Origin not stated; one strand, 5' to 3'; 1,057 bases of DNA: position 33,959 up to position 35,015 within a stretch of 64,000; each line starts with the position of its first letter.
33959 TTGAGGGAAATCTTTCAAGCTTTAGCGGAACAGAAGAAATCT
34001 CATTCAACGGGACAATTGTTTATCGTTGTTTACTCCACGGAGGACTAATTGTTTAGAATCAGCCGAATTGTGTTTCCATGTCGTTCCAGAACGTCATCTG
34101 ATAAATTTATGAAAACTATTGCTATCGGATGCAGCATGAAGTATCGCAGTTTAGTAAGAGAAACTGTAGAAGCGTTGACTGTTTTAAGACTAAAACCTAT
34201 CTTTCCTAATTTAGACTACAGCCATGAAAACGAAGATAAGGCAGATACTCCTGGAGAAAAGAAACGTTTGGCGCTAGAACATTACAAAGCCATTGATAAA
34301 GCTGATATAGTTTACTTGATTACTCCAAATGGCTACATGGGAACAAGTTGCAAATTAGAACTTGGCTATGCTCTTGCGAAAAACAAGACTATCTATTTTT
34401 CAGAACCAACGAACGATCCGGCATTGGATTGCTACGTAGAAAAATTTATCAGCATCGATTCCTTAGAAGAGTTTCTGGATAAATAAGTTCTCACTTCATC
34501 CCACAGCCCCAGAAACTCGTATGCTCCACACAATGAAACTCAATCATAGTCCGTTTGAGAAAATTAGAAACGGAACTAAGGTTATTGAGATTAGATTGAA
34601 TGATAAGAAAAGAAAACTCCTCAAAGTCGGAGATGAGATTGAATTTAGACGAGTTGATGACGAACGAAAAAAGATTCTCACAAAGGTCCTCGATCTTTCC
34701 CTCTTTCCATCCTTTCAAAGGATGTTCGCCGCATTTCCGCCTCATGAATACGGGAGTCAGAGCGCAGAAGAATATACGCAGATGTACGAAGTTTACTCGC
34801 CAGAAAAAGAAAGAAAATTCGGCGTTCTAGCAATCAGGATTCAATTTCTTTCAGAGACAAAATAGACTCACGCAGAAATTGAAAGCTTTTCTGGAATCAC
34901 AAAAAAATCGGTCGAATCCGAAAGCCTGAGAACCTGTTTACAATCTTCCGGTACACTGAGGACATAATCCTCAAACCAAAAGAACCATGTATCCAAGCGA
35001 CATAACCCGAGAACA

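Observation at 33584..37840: AT-rich island immediately 3' of tRNA-Gln, packed with small nucleotide-acting enzymes and a ParB-like protein: candidate undescribed nucleotide-centred (possibly anti-phage) module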

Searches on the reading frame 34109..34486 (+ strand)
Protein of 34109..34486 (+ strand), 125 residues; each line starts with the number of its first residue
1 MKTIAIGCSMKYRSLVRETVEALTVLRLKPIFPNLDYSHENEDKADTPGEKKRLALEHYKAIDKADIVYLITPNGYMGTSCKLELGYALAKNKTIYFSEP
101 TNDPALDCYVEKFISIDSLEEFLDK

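Call 4: search_protein_families(library=pfam, proteins=[window:34109-34483:+], max_evalue=0.01)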
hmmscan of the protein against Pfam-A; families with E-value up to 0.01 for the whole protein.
seq(125 aa): 2 families
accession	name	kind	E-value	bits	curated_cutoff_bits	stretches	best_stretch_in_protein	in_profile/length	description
PF05014.21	Nuc_deoxyrib_tr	-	3.4e-06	27.6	28.8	1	13-113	14-110/117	Nucleoside 2-deoxyribosyltransferase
PF15891.11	Nuc_deoxyri_tr2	-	0.0026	18.5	30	1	11-96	17-99/105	Nucleoside 2-deoxyribosyltransferase like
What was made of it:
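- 34109..34486 (+): Nucleoside 2-deoxyribosyltransferase/DNPH1-like protein (125 aa). PF05014 at 27.6 bits, gathering score 28.8 (call 4).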

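Call 5: search_protein_families(library=padloc, proteins=[window:34109-34483:+], max_evalue=0.01)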
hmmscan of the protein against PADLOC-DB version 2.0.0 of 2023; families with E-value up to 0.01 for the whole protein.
seq(125 aa): 0 families

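Call 6: search_protein_families(library=ncbifam, proteins=[window:34109-34483:+], max_evalue=0.01)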
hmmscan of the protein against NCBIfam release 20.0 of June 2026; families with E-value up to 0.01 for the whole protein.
seq(125 aa): 0 families

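Call 49: search_protein_families(library=phrogs, proteins=[window:34109-34486:+], max_evalue=0.001)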
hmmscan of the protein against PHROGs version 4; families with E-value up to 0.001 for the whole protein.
window:34109-34486:+ (125 aa): 0 families

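Call 61: find_homologous_proteins(query=window:34109-34486:+, max_evalue=0.001)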
Query window:34109-34486:+ (125 aa): 233 proteins with E <= 0.001 among 236 candidates; the best 120 are listed.
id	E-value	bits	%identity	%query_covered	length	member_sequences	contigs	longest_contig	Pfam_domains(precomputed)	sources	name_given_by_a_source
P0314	2.7e-77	274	100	100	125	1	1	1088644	PF05014.22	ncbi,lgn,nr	ncbi:MAG: hypothetical protein IPK84_02150 [Candidatus Moraniibacteriota bacterium]|nr:MAG: hypothet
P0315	7.9e-68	244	90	99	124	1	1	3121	PF05014.22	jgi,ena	-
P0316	8.1e-57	208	75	98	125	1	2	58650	PF05014.22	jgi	jgi:nucleoside 2-deoxyribosyltransferase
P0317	2.0e-56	207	77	95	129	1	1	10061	PF05014.22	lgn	-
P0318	2.0e-55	204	79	96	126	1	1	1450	PF05014.22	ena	-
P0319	2.1e-55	204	78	95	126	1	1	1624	PF05014.22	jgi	jgi:nucleoside 2-deoxyribosyltransferase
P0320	5.4e-55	203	75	98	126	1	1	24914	PF05014.22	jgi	jgi:nucleoside 2-deoxyribosyltransferase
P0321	9.4e-55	202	78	96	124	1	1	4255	-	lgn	-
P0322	1.7e-53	198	75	96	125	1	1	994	PF05014.22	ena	-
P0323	1.7e-53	198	75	96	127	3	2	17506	PF15891.12,PF05014.22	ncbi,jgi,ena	-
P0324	2.2e-53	197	76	95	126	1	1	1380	PF05014.22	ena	-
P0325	2.3e-53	197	75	96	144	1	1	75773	PF05014.22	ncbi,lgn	-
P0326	3.3e-53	197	78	92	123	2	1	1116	PF05014.22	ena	-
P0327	4.7e-53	196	78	95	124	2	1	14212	PF05014.22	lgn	-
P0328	4.8e-53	196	72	98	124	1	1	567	PF05014.22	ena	-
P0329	6.4e-52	193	71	98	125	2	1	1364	PF05014.22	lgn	-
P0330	8.9e-52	192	72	96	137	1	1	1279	PF15891.12,PF05014.22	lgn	-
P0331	9.7e-52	192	72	97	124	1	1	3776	PF05014.22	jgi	-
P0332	1.1e-51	192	74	96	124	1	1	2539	PF05014.22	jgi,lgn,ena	-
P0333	1.5e-51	191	70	99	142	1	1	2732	PF05014.22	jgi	-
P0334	1.8e-51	191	72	97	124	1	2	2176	PF05014.22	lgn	-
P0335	2.8e-51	191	73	97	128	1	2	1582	PF05014.22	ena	-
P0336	4.1e-51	190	73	96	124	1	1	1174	PF05014.22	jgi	jgi:nucleoside 2-deoxyribosyltransferase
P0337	8.0e-51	189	73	96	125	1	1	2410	PF05014.22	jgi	-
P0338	1.1e-50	189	72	97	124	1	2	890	PF05014.22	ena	-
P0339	1.4e-50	188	69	97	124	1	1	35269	PF15891.12,PF05014.22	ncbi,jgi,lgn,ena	ncbi:MAG: nucleoside 2-deoxyribosyltransferase [bacterium]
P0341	1.8e-50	188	71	97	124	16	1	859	PF05014.22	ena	-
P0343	2.6e-50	187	72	97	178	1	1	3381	PF05014.22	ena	-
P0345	5.5e-50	186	72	97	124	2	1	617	PF05014.22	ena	-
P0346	6.7e-50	186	69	97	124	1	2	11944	PF05014.22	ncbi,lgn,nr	ncbi:MAG: hypothetical protein NTV72_02530 [Candidatus Taylorbacteria bacterium]|nr:hypothetical pro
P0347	1.7e-49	185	69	97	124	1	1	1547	PF05014.22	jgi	jgi:nucleoside 2-deoxyribosyltransferase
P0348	1.9e-49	185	70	100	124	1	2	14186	PF05014.22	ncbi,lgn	-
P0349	1.9e-49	185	73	92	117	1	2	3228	PF05014.22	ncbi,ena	-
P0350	2.5e-49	184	76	91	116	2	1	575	PF05014.22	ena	-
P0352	3.2e-49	184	71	96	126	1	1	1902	PF05014.22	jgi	-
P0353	3.3e-49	184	74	91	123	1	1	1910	PF05014.22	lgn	-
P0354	3.9e-49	184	69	96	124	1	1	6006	PF05014.22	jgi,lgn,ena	-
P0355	5.6e-49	183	70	97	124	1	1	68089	PF05014.22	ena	-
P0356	6.0e-49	183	68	97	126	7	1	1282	PF05014.22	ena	-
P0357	8.7e-49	182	68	96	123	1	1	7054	PF05014.22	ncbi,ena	-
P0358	1.2e-48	182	69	97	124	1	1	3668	PF05014.22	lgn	-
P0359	1.9e-48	181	68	96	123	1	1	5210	PF05014.22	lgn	-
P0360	2.8e-48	181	71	98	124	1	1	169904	PF05014.22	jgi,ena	-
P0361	2.8e-48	181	72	95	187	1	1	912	PF05014.22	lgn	-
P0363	3.2e-48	181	69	97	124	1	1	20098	PF05014.22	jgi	-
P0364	3.7e-48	180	66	97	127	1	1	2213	PF05014.22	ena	-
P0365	3.9e-48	180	69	97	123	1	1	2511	PF05014.22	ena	-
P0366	5.7e-48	180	67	98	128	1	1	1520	PF05014.22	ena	-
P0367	6.0e-48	180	69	97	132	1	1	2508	PF05014.22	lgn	-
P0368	6.6e-48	180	69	97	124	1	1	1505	PF05014.22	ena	-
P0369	7.0e-48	180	68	97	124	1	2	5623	PF05014.22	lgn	-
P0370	7.8e-48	179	69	97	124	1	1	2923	PF05014.22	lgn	-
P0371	8.4e-48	179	73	91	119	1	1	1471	PF05014.22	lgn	-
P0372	1.4e-47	179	70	95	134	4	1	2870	PF05014.22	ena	-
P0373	1.9e-47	178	67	96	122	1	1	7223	PF05014.22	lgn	-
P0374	2.1e-47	178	70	95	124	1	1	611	PF05014.22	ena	-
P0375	2.9e-47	178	73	91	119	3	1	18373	PF05014.22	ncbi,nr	ncbi:MAG: hypothetical protein KBD66_00635 [Candidatus Doudnabacteria bacterium]|nr:hypothetical pro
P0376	4.0e-47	177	74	90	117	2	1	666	PF05014.22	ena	-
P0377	4.7e-47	177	67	97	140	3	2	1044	PF05014.22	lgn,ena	-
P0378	5.1e-47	177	67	96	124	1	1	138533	PF05014.22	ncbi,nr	ncbi:MAG: hypothetical protein Q7S95_02670 [bacterium]|nr:hypothetical protein [bacterium]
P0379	6.0e-47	177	68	96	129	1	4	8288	PF05014.22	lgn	-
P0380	6.0e-47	177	67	97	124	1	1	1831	PF05014.22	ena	-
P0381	7.7e-47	176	73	91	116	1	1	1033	PF15891.12,PF05014.22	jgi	jgi:nucleoside 2-deoxyribosyltransferase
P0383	9.7e-47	176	73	91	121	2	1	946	PF05014.22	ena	-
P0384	1.0e-46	176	67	98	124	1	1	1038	PF05014.22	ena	-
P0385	1.2e-46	176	72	96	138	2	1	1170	PF05014.22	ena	-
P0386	1.9e-46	175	69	97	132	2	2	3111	PF05014.22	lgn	-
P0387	2.9e-46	174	67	97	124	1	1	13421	PF05014.22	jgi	jgi:nucleoside 2-deoxyribosyltransferase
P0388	3.8e-46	174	70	92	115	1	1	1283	PF05014.22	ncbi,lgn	-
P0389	1.0e-45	173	64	97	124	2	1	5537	PF05014.22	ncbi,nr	ncbi:hypothetical protein H7X65_01240 [Candidatus Parcubacteria bacterium]|nr:hypothetical protein [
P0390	1.1e-45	172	66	96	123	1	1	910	PF05014.22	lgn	-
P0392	2.3e-45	171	64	95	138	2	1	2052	PF05014.22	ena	-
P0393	2.7e-45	171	67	96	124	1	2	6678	PF05014.22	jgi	-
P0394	3.4e-45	171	68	91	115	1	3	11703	PF05014.22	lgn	-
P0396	7.0e-45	170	69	91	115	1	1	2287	PF05014.22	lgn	-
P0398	8.3e-45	170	72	86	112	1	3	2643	PF05014.22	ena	-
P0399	1.0e-44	169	65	99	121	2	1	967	PF05014.22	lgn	-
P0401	1.2e-44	169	68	91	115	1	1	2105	PF05014.22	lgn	-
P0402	1.4e-44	169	67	92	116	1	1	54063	PF05014.22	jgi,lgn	jgi:nucleoside 2-deoxyribosyltransferase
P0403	1.5e-44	169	67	92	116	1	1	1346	PF05014.22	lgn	-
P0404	2.1e-44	168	67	91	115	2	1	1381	PF05014.22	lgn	-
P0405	2.8e-44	168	70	92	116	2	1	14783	PF05014.22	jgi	jgi:nucleoside 2-deoxyribosyltransferase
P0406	3.1e-44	168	66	91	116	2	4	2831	PF05014.22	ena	-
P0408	3.4e-44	168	69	91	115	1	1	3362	PF05014.22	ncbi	-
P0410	6.0e-44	167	64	96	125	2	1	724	PF05014.22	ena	-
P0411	6.4e-44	167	67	90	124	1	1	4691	PF05014.22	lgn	-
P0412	8.1e-44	166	69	92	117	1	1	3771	PF05014.22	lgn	-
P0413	1.7e-43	165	64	95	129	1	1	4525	PF05014.22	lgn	-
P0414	2.3e-43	165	68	91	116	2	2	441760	PF05014.22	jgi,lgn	jgi:nucleoside 2-deoxyribosyltransferase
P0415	2.4e-43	165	68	93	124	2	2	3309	PF05014.22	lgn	-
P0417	3.2e-43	164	63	97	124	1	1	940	PF05014.22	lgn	-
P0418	4.1e-43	164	61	97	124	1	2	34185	PF15891.12,PF05014.22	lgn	-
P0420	6.6e-43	164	64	95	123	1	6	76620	PF05014.22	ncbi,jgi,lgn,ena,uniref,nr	ncbi:MAG: MazG nucleotide pyrophosphohydrolase [Berkelbacteria bacterium GW2011_GWB1_38_5]|uniref:Ma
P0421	6.6e-43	163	68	91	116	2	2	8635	PF05014.22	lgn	-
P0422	6.7e-43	163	64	92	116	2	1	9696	PF05014.22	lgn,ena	-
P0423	8.1e-43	163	68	90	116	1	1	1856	PF05014.22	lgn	-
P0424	9.0e-43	163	63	97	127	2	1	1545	PF05014.22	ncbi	-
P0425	9.4e-43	163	64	96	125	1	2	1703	PF05014.22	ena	-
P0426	2.5e-42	162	61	96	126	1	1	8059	PF05014.22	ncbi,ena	-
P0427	3.7e-42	161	68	91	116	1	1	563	PF05014.22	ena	-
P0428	4.1e-42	161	67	92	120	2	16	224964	PF05014.22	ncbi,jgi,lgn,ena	jgi:nucleoside 2-deoxyribosyltransferase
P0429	5.7e-42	160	66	90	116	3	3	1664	PF05014.22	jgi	-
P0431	6.8e-42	160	63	97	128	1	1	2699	PF05014.22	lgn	-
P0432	7.2e-42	160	63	94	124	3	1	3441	PF05014.22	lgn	-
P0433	8.0e-42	160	63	92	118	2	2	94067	PF05014.22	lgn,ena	-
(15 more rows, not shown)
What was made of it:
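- On Nucleoside 2-deoxyribosyltransferase / DNPH1 family (PF05014): Most homologues carry precomputed PF05014 (call 61).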

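Call 63: find_encoding_contigs(protein=P0315, flank=5000, max_places=3)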
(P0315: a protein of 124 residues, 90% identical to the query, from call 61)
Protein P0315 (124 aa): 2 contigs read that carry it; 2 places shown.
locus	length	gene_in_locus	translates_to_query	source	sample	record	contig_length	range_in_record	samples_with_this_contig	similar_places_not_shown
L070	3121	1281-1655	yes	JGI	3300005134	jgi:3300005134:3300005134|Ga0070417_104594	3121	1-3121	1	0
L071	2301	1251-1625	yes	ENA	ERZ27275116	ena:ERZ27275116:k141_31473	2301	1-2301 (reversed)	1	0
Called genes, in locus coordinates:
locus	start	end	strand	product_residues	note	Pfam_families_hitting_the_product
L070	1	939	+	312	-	PF01071:GARS_A, PF02786:CPSase_L_D2 (faint), PF02655:ATP-grasp_3 (weak), PF13535:ATP-grasp_4 (weak), PF02843:GARS_C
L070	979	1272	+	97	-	-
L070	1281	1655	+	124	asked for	PF05014:Nuc_deoxyrib_tr (weak)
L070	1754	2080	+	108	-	-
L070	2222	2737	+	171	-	-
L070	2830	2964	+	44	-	-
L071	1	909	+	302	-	?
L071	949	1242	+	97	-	-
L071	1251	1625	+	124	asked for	PF05014:Nuc_deoxyrib_tr (weak)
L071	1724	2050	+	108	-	-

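Call 64: find_encoding_contigs(protein=P0316, flank=5000, max_places=2)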
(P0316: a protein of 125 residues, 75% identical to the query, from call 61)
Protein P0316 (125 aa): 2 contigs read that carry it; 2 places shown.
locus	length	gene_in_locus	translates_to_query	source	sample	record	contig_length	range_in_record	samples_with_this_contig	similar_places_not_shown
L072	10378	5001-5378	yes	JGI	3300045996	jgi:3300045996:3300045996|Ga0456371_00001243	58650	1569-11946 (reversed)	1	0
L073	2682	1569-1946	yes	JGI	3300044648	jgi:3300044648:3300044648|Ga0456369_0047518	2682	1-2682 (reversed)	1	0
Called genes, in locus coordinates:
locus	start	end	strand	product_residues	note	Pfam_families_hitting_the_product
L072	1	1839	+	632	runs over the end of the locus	PF17764:PriA_3primeBD (weak)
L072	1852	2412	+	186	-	PF01327:Pep_deformylase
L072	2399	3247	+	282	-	PF00551:Formyl_trans_N, PF02911:Formyl_trans_C (faint)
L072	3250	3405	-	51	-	-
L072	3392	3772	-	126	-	PF02482:Ribosomal_S30AE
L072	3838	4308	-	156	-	PF01161:PBP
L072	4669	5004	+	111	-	PF04266:ASCH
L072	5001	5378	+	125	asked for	PF05014:Nuc_deoxyrib_tr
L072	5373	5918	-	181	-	PF06042:NTP_transf_6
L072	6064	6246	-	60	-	-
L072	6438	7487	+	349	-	-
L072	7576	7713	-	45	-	-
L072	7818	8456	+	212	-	PF01797:Y1_Tnp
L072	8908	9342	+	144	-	-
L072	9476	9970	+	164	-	-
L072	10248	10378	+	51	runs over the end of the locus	-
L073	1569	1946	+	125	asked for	PF05014:Nuc_deoxyrib_tr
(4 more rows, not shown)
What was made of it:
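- ASCH-NDT in L072 (call 64).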

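Call 65: find_encoding_contigs(protein=P0325, flank=5000, max_places=2)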
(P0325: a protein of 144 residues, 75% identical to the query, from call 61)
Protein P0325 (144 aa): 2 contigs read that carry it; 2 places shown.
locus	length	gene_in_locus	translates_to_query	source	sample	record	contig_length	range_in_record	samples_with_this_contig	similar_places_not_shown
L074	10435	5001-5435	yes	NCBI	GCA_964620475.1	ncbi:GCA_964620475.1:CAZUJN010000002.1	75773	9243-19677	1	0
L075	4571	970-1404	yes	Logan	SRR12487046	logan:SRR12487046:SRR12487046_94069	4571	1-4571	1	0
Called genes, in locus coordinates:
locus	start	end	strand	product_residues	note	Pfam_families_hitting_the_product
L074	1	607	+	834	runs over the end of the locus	PF04851:ResIII, PF27151:YagJ (weak)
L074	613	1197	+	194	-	-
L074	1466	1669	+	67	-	-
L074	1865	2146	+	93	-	-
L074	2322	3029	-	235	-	-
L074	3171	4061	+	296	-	-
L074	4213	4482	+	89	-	-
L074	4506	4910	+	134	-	PF18916:Lycopene_cyc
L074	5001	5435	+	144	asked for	PF05014:Nuc_deoxyrib_tr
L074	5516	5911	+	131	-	-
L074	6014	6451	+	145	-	-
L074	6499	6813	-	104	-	-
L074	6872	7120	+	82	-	-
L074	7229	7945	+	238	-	-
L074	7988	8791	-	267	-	PF14067:LssY_C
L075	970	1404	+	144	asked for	PF05014:Nuc_deoxyrib_tr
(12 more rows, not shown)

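Call 87: search_solved_structures(query=A6, max_evalue=1, show_alignments=2)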
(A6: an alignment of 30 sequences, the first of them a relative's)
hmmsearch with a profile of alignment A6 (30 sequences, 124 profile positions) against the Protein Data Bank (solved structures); distinct sequences matched with E-value up to 1: 12.
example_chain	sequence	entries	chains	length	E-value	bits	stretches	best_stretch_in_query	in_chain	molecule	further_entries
8rz0_A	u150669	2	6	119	0.0093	19.1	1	8-64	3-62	RH5-34EM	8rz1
4hx9_A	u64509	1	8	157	0.048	16.8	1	24-104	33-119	Nucleoside deoxyribosyltransferase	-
8pqp_A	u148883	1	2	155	0.05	16.8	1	17-96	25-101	Nucleoside 2-deoxyribosyltransferase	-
8qc0_A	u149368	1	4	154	0.053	16.7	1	17-96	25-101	Nucleoside 2-deoxyribosyltransferase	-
8pqr_B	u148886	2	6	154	0.055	16.7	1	17-96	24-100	Nucleoside 2-deoxyribosyltransferase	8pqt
8rh3_A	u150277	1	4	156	0.055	16.7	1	17-96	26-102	Nucleoside 2-deoxyribosyltransferase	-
9emx_A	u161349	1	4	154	0.059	16.5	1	18-96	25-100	Nucleoside 2-deoxyribosyltransferase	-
9emw_A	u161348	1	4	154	0.06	16.5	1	18-96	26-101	Nucleoside 2-deoxyribosyltransferase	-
8pqq_C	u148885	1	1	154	0.3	14.3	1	17-96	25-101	Nucleoside 2-deoxyribosyltransferase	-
8pqq_A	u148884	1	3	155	0.31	14.3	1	17-96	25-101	Nucleoside 2-deoxyribosyltransferase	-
8pqs_A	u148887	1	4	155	0.55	13.4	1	17-96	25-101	Nucleoside 2-deoxyribosyltransferase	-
3u7v_A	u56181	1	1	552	0.75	13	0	65-110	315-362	Beta-galactosidase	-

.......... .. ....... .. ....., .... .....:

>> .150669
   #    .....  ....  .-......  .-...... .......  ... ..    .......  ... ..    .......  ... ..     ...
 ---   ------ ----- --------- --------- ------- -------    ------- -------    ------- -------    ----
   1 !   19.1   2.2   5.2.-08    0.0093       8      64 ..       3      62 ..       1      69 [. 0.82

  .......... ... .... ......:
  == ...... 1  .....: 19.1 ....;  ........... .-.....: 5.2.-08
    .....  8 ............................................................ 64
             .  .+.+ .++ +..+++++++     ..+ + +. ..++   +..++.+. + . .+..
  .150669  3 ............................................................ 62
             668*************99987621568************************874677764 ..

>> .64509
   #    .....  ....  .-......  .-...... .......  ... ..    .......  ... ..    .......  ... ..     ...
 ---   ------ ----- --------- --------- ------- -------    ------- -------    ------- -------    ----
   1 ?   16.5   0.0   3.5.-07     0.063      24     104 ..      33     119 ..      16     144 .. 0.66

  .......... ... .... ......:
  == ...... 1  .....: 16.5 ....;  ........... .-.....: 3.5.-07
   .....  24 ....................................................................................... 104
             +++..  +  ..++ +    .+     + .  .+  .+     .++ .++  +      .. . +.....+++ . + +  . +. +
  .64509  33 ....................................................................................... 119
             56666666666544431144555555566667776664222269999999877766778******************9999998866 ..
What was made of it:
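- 34109..34486 (+): The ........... motif aligns with the ELGYA motif of solved NDTs (call 87).
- On Nucleoside 2-deoxyribosyltransferase / DNPH1 family (PF05014): The profile against solved NDTs gives only E about 0.05, but it aligns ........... with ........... (call 87).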

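Call 94: find_related_loci(query=A6, collection=viral_contigs, flank=4000)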
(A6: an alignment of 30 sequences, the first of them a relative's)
Query A6 (125 aa) in viral_contigs; peptide patterns used: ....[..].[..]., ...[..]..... (x = any residue, [..] = any of these).
15 stretches matched a pattern, but none encodes a relative of the query by tblastn (E <= 1e-3).

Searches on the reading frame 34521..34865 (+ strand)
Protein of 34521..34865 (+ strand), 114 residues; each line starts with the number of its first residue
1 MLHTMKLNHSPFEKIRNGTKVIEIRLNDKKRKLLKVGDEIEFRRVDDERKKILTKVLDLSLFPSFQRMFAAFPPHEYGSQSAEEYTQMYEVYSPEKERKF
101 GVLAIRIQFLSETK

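Call 4: search_protein_families(library=pfam, proteins=[window:34521-34865:+], max_evalue=0.01)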
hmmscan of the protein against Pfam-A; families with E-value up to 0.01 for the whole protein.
window:34521-34865:+ (114 aa): 2 families
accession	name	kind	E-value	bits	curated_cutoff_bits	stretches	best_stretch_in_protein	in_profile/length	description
PF04266.20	ASCH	-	2.8e-08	34.8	21.2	1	6-109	2-101/103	ASCH domain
PF12961.13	DUF3850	-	3.5e-06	27.6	22.9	1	3-50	2-46/77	Domain of unknown function (DUF3850)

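Call 5: search_protein_families(library=padloc, proteins=[window:34521-34865:+], max_evalue=0.01)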
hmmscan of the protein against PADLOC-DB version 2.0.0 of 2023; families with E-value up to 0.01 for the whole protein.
window:34521-34865:+ (114 aa): 0 families

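Call 6: search_protein_families(library=ncbifam, proteins=[window:34521-34865:+], max_evalue=0.01)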
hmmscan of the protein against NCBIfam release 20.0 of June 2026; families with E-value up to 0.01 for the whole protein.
window:34521-34865:+ (114 aa): 0 families

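Call 49: search_protein_families(library=phrogs, proteins=[window:34521-34865:+], max_evalue=0.001)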
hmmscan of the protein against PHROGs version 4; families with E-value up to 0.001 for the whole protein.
window:34521-34865:+ (114 aa): 2 families
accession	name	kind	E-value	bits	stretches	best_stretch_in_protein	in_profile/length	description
phrog_19935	-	DNA, RNA and nucleotide metabolism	1.5e-24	87.2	1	2-109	4-113/116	RNA-binding protein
phrog_986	-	DNA, RNA and nucleotide metabolism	5e-05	24.2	1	1-60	96-158/253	RNA-binding protein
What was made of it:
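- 34521..34865 (+): ASCH-domain protein (114 aa). PF04266 at 34.8 bits (call 4). phrog_19935 1.5e-24 (call 49).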

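Call 91: search_solved_structures(query=window:34521-34865:+, max_evalue=1, show_alignments=2)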
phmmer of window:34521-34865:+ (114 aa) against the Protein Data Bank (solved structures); distinct sequences matched with E-value up to 1: 5.
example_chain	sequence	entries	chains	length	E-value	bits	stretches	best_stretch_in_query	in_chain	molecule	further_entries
2z0t_A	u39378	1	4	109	1.5e-08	37.9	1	5-108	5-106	Putative uncharacterized protein PH0355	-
1s04_A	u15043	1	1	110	6.8e-08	35.8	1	7-110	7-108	hypothetical protein PF0455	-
1xne_A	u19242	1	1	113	0.0018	21.5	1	6-112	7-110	hypothetical protein PF0469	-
3es5_A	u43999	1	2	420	0.48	13.8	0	34-78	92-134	Putative capsid protein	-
5myj_BT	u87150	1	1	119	0.95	12.8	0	6-55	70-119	50S ribosomal protein L20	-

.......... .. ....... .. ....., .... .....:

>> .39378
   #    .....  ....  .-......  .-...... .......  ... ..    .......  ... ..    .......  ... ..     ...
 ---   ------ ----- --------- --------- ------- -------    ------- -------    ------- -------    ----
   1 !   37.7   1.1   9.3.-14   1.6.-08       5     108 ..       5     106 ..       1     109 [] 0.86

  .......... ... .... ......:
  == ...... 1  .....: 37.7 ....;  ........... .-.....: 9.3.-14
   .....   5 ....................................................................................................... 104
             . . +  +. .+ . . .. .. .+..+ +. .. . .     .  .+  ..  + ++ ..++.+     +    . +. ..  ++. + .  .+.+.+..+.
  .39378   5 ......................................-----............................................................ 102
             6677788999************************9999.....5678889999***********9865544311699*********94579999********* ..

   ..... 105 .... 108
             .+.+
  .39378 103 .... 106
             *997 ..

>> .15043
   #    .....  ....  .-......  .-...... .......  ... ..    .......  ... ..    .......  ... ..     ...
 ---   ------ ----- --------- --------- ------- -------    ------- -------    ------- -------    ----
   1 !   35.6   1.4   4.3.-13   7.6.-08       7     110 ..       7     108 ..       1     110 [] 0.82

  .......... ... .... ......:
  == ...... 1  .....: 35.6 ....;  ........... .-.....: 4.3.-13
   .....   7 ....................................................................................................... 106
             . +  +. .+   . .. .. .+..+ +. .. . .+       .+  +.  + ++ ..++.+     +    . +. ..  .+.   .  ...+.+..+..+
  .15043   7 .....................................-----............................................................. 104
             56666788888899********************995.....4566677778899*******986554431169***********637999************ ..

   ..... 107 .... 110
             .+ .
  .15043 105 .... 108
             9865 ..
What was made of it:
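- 34521..34865 (+): Closest solved structures are PH0355 and PF0455 (call 91).
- On YqfB-type ASCH N4-acylcytidine amidohydrolases: The closest solved structures are the uncharacterised PH0355 and PF0455 (call 91).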
